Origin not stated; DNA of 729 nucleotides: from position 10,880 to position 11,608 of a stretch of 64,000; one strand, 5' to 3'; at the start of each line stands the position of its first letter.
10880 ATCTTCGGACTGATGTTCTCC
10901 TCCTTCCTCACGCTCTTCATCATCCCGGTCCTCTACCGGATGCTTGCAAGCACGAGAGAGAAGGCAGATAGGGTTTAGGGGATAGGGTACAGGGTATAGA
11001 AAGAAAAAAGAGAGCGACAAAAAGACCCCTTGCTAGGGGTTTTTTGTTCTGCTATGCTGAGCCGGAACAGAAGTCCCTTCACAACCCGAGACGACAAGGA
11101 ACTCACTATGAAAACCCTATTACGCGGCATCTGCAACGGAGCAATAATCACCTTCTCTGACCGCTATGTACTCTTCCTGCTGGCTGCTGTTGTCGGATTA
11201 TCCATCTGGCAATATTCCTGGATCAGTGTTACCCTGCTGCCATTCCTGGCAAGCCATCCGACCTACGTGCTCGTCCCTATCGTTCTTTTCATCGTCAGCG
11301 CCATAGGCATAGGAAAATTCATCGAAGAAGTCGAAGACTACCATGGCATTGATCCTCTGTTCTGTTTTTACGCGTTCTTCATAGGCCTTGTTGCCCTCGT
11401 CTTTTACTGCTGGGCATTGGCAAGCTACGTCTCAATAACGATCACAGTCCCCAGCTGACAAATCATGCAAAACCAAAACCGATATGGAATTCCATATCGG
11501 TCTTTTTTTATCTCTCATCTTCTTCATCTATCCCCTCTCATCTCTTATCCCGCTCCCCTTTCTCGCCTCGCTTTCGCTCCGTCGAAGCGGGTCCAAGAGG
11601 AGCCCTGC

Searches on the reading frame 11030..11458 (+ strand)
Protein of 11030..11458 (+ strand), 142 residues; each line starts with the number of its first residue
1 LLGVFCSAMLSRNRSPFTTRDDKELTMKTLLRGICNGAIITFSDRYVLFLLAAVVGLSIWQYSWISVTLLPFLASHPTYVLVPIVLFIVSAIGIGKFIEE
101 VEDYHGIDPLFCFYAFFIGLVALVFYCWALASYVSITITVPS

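Call 11: search_protein_families(library=pfam, proteins=[window:11030-11458:+], max_evalue=0.1)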
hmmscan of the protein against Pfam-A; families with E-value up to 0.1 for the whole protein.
window:11030-11458:+ (142 aa): 0 families

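Call 93: search_protein_families(library=ncbifam, proteins=[window:11030-11458:+], max_evalue=1)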
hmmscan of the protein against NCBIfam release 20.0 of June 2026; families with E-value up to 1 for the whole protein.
window:11030-11458:+ (142 aa): 0 families
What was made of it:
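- On NapE (PF06796-type) small membrane protein: Pfam and NCBIfam give no hit for p54 (calls 11, 93).
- Closest known: NapE/TorE-type small single-pass membrane proteins. Different: There is no Pfam or NCBIfam match (calls 11, 93).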
